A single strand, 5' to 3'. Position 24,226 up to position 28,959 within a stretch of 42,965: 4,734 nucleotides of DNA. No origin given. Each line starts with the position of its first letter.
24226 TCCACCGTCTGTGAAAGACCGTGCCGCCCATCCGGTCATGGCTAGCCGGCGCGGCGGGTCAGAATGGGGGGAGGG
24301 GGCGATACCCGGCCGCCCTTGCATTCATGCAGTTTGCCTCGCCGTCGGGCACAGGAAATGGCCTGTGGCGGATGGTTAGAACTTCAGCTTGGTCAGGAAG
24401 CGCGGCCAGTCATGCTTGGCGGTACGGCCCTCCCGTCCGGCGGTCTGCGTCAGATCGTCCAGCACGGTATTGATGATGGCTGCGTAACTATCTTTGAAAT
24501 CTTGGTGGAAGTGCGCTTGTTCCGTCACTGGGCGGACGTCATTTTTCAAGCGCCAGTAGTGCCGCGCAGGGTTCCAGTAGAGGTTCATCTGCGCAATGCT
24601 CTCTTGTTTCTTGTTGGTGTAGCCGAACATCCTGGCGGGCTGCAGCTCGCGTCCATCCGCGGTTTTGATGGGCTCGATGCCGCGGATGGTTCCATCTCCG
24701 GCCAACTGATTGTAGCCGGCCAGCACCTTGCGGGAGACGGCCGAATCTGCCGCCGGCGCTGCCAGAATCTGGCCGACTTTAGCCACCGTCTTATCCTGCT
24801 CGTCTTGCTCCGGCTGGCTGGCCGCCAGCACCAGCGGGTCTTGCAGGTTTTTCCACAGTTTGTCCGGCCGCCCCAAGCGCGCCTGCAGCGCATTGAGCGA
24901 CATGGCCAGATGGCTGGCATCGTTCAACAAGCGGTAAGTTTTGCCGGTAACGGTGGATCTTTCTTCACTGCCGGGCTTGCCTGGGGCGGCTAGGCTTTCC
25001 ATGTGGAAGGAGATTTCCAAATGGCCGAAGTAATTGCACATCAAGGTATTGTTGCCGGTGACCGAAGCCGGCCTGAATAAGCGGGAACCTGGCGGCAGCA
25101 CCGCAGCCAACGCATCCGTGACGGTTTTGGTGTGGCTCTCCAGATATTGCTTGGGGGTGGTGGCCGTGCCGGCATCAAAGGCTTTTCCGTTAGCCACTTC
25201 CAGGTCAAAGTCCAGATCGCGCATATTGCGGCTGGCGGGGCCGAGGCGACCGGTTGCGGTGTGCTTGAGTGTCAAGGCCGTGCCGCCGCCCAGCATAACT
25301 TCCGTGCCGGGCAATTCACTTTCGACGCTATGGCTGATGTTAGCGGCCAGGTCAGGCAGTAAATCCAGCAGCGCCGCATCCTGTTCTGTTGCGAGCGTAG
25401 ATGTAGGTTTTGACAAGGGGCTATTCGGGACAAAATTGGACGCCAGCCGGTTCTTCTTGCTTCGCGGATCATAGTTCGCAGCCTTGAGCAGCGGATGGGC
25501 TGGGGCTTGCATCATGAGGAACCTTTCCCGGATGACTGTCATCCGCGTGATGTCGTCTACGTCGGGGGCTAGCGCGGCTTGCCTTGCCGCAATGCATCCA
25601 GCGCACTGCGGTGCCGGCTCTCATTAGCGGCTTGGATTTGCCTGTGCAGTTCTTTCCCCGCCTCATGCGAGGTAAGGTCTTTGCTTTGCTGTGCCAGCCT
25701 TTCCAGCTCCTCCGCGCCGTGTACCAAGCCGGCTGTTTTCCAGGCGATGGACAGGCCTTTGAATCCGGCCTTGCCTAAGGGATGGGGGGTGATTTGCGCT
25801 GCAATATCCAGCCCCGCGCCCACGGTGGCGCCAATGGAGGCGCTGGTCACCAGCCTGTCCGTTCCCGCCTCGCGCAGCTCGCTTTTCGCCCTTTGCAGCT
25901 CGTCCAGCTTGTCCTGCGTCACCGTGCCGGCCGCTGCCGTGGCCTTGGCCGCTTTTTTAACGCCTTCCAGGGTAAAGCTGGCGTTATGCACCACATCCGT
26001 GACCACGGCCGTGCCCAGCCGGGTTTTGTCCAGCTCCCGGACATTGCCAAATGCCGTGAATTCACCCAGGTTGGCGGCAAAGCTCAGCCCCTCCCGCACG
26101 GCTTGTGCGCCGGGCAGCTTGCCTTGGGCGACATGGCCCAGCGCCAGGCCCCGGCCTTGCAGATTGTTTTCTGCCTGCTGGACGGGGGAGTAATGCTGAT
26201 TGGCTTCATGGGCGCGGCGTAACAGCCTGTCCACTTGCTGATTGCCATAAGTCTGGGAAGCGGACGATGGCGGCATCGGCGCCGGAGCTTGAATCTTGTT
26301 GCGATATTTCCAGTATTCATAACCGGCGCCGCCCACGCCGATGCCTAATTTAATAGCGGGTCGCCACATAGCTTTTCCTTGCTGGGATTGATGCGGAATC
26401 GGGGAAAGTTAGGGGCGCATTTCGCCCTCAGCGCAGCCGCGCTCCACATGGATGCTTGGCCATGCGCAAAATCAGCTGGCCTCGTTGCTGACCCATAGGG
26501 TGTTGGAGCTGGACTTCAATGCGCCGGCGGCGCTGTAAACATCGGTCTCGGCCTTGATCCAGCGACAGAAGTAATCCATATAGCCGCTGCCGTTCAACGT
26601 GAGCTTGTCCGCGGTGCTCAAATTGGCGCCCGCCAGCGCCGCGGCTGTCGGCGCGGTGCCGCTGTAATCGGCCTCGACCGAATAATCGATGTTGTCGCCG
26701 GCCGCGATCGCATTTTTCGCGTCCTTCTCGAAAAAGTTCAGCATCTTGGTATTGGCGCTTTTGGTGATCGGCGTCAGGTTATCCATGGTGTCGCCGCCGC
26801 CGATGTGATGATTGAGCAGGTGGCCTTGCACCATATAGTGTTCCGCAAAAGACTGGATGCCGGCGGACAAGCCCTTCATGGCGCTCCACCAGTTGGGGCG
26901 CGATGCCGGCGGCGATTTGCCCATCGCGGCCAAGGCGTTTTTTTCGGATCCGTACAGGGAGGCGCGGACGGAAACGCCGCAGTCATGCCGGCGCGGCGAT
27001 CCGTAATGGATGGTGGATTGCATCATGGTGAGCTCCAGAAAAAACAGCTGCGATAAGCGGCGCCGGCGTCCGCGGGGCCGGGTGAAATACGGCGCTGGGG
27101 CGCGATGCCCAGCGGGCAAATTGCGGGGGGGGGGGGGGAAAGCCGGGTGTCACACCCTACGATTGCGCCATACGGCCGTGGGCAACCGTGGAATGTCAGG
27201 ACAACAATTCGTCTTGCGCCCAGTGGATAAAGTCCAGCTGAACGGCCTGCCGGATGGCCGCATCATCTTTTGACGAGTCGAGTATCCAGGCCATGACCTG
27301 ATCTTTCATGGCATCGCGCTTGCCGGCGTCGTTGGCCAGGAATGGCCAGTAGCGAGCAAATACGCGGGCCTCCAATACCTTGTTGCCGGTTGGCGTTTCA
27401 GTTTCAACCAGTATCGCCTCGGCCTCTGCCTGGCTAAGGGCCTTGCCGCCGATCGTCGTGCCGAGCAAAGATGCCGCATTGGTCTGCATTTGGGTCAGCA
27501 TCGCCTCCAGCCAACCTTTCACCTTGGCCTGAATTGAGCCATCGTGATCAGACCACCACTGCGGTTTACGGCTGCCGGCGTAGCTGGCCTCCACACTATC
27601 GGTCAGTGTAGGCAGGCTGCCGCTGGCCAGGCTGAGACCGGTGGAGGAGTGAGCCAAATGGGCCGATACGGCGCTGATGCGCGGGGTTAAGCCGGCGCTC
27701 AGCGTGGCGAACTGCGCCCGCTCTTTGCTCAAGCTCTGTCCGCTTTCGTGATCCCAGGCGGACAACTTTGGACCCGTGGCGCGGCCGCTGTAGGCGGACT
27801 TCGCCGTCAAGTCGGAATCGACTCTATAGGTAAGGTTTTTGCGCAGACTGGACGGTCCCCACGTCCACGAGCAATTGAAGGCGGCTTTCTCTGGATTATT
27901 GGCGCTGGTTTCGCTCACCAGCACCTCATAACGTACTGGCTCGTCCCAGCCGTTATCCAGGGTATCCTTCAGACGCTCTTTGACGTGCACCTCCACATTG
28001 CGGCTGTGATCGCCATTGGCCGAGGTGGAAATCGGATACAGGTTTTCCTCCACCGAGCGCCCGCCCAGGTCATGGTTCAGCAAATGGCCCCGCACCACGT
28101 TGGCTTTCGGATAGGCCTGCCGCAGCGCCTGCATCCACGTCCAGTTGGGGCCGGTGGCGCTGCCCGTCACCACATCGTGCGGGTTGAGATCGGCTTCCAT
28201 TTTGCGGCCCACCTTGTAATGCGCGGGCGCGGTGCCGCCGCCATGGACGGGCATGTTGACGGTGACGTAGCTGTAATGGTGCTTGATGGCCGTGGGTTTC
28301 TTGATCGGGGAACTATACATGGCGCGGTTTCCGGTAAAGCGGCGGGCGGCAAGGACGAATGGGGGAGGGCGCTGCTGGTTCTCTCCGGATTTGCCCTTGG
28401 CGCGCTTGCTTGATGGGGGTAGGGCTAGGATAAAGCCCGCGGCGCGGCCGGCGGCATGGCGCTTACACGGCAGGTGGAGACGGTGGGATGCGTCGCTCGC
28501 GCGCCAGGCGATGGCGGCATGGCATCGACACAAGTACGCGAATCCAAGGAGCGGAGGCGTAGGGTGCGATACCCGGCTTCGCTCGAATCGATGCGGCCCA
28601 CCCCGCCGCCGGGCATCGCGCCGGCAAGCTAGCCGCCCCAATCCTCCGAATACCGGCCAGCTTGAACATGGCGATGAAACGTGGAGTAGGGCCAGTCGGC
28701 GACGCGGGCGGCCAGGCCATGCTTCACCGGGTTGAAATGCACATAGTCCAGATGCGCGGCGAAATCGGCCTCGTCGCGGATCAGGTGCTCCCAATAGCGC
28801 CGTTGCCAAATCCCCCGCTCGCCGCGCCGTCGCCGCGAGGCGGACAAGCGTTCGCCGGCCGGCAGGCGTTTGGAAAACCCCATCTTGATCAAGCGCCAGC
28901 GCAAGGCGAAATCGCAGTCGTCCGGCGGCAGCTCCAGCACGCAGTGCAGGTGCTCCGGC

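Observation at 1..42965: Afp/PVC-like extracellular contractile injection system (eCIS) in two co-oriented blocks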

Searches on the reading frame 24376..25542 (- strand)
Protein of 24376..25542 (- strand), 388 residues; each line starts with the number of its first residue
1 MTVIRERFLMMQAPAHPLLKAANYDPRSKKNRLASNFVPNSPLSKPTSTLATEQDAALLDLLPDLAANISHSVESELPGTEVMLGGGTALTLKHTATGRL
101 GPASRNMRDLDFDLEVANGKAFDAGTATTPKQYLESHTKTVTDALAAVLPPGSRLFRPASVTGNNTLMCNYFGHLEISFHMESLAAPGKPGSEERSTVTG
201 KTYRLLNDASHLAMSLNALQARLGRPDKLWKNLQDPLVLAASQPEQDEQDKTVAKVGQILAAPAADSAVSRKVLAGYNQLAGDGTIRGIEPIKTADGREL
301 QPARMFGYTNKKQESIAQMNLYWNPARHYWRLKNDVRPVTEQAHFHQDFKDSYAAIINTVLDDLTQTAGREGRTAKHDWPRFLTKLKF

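Call 8: search_protein_families(library=pfam, proteins=[window:24376-25542:-], max_evalue=0.01)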
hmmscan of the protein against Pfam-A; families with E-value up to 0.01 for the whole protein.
window:24376-25542:- (388 aa): 0 families

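Call 31: search_protein_families(library=pfam, proteins=[window:24376-25542:-], max_evalue=5)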
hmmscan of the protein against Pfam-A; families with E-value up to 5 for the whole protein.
window:24376-25542:- (388 aa): 0 families

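Call 32: search_protein_families(library=phrogs, proteins=[window:24376-25542:-], max_evalue=0.01)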
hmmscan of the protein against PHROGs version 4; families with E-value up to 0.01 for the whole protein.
window:24376-25542:- (388 aa): 0 families

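Call 45: search_dna_similar(query=window:24376-25542:-, collection=plasmids, mode=protein, max_rows=15, max_evalue=0.001)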
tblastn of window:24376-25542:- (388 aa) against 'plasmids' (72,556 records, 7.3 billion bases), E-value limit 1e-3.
Records with a match: 3; places in all: 3; records where one place covers at least 80% of the query: 3.
Best place of each record, by identity: 95-99% 3.
By first word of the organism name: Chromobacterium 3.
By predicted mobility (MOB-suite, as given by PLSDB): non-mobilizable 3.
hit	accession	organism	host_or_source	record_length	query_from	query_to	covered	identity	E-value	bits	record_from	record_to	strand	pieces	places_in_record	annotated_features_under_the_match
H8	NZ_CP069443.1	Chromobacterium violaceum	-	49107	1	388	100%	98.7%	0e+0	764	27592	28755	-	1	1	hypothetical protein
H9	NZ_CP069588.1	Chromobacterium violaceum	-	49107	1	388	100%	98.7%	0e+0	764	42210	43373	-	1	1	hypothetical protein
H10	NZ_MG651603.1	Chromobacterium violaceum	Malaysia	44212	1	388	100%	98.7%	0e+0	764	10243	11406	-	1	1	hypothetical protein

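Call 50: search_protein_families(library=ncbifam, proteins=[window:24376-25542:-], max_evalue=0.01)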
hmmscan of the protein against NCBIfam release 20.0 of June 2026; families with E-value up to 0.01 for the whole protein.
window:24376-25542:- (388 aa): 0 families

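Call 60: search_protein_representatives(protein=window:24376-25542:-)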
Query: 388 residues. Proteins with E-value up to 0.001 (for the whole library): 7; up to 1e-10: 6; up to 1e-30: 2. The best 7 are listed.
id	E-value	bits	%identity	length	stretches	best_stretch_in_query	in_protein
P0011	8.5e-251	847.8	99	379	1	10-388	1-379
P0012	3.8e-84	299.5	48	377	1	15-385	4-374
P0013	3.2e-19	85.9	40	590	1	76-249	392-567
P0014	1.4e-15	73.9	38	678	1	59-256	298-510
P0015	1.9e-13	66.9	33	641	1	68-260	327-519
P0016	3.6e-11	59.4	31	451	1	61-275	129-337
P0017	4.1e-09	52.6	31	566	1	81-273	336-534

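Call 61: search_protein_families(library=pfam, proteins=[P0012, P0013, P0014, P0015, P0016, P0017], max_evalue=0.01)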
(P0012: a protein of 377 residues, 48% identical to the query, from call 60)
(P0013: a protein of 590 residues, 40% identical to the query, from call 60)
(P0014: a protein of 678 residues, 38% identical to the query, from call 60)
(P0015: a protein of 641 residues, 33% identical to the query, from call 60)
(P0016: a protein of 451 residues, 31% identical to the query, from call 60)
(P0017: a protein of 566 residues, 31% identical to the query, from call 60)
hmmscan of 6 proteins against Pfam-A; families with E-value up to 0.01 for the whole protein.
P0012 (377 aa): 0 families

P0013 (590 aa): 1 family
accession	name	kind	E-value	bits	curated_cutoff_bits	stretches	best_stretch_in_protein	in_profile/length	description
PF13699.11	eCIS_core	-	1e-10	42.1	22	1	98-163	2-78/79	eCIS core domain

P0014 (678 aa): 1 family
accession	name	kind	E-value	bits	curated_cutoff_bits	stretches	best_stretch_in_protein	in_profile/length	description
PF13699.11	eCIS_core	-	1.9e-09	38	22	1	45-110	2-78/79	eCIS core domain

P0015 (641 aa): 2 families
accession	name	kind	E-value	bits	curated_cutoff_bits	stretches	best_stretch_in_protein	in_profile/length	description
PF13699.11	eCIS_core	-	4.3e-11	43.3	22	1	67-132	2-78/79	eCIS core domain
PF21650.2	DnaG_cat_HB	-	0.0073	16.8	27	0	574-618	7-51/63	DNA primase DnaG, catalytic core, helical bundle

P0016 (451 aa): 0 families

P0017 (566 aa): 1 family
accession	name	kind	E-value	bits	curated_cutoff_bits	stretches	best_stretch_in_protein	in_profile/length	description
PF13699.11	eCIS_core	-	5.8e-10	39.6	22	1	61-126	2-78/79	eCIS core domain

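Call 70: predict_structure(alignment_id=A1)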
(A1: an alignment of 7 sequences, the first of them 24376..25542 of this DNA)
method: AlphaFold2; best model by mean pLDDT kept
length: 388 residues; sequences in the alignment: 7
mean_pLDDT: 70.4   pTM: 0.71
mean pLDDT of the five models: 70.4, 69.3, 63.7, 62.2, 59.2
residues with pLDDT >= 90: 90; 70-90: 152; 50-70: 41; < 50: 105
segments of 3 or more residues with pLDDT < 50: 1-13, 34-50, 184-187, 279-347
pLDDT, mean of each block of 10 residues (from residue 1): 34 63 84 45 36 79 93 87 91 86 82 74 61 88 90 78 84 78 55 87 91 90 77 93 93 95 77 59 38 43 38 36 39 36 45 78 84 76 87
secondary structure, 60 per line:
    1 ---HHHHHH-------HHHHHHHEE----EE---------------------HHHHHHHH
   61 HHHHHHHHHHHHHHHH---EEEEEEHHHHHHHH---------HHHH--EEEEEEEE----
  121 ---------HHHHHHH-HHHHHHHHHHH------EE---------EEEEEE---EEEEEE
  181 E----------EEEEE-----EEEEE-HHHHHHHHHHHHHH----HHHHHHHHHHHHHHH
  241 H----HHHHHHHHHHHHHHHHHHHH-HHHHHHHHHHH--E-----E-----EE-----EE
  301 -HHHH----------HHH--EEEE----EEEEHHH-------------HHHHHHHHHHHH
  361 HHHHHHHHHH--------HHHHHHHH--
elements in order: H4-9 H17-23 H53-76 E80-85 H86-93 H103-106 E109-116 H130-136 H138-148 E166-171 E175-181 E192-196 E202-206 H208-221 H226-241 H246-265 H267-277 H302-305 E321-324 E329-332 H349-370 H379-386

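Call 73: fold_search(model_id=the predicted structure, library=pdb)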
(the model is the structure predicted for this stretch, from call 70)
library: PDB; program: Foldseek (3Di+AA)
matches with E <= 10: 531; with E <= 0.001: 0
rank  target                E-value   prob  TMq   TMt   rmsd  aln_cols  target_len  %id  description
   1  7ftu                  9.3e-02  0.75  0.28  0.30  11.3       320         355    8  Crystal Structure of human cyclic GMP-AMP synthase in complex with (Z)-N-[4-(4-chlorophenyl)sulfonylphenyl]-2-cyano-3-hy (released 2024-02-21)
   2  4e7x_B                1.0e-01  0.63  0.21  0.25  18.0       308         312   10  Structural Basis for the Activity of a Cytoplasmic RNA Terminal U-transferase (released 2012-07-04)
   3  3woz_A                1.6e-01  0.21  0.11  0.17  16.8       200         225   14  Crystal structure of CLASP2 TOG domain (TOG3) (released 2015-05-27)
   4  9j2z_C                1.8e-01  0.66  0.26  0.28  12.0       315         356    9  mouse cGAS catalytic domain bound with RU.521 (released 2025-06-04)
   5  7kxs_A                2.0e-01  0.44  0.26  0.28  11.1       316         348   11  Computational design of constitutively active cGAS (released 2021-12-08)
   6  7q83_B                2.1e-01  0.38  0.15  0.30  14.1       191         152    9  Crystal structure of S. cerevisiae Sso2 in complex with the pleckstrin homology domain of Sec3 (released 2022-08-31)
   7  4nku_B                2.6e-01  0.63  0.22  0.26  10.6       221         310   11  Structure of Cid1 in complex with its short product ApU (released 2013-12-18)
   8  8skt_C                2.6e-01  0.57  0.29  0.32  10.2       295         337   11  Structure of ternary complex of mouse cGAS with dsDNA and bound ATP with 5 mM Mn2+ (released 2024-04-24)
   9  4o67_A                2.6e-01  0.35  0.23  0.25  11.5       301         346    9  Human cyclic GMP-AMP synthase (cGAS) in complex with GAMP (released 2014-02-05)
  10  4i0u_H                3.5e-01  0.11  0.14  0.16  18.9       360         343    9  Improved structure of Thermotoga maritima CorA at 2.7 A resolution (released 2013-03-06)
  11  6y8q_A                3.7e-01  0.72  0.22  0.39   8.2       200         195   12  AbiEi antitoxin from Streptococcus agalactiae (released 2020-12-16)
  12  3au3                  3.7e-01  0.14  0.12  0.14  16.1       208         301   12  Crystal structure of armadillo repeat domain of APC (released 2011-11-02)
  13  8sj2_C                4.1e-01  0.30  0.25  0.27  11.9       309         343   12  Structure of ternary complex of cGAS with dsDNA and bound ATP and 2'-dGTP (released 2024-04-24)
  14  5eog_F                4.1e-01  0.20  0.22  0.24  11.6       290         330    8  Structure of full-length human MAB21L1 (released 2016-06-01)
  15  2iub_A                4.1e-01  0.10  0.14  0.16  18.8       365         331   10  Crystal structure of a divalent metal ion transporter CorA at 2.9 A resolution. (released 2006-08-03)
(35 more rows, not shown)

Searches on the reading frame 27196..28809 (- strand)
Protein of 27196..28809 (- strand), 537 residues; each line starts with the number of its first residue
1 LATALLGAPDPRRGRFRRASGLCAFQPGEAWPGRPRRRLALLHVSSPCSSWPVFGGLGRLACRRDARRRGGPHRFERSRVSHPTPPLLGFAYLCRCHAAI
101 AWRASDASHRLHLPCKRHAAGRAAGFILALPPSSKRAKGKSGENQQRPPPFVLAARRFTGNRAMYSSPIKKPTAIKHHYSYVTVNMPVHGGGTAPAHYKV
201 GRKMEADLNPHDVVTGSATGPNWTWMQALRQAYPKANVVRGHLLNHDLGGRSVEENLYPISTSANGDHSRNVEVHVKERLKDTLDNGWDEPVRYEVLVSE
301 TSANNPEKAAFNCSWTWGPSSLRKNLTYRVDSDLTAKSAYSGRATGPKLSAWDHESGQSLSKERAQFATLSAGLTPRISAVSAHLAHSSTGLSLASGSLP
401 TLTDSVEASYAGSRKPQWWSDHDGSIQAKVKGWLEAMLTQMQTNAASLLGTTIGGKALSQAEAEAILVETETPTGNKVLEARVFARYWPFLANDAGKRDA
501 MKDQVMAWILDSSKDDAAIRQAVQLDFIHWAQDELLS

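Call 8: search_protein_families(library=pfam, proteins=[window:27196-28809:-], max_evalue=0.01)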
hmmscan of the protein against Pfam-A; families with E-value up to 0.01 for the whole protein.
window:27196-28809:- (537 aa): 1 family
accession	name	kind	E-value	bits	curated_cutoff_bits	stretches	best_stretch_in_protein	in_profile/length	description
PF13930.12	Endonuclea_NS_2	-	0.0085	16.7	27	0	205-283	24-101/132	DNA/RNA non-specific endonuclease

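Call 32: search_protein_families(library=phrogs, proteins=[window:27196-28809:-], max_evalue=0.01)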
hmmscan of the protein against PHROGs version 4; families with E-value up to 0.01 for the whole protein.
window:27196-28809:- (537 aa): 0 families
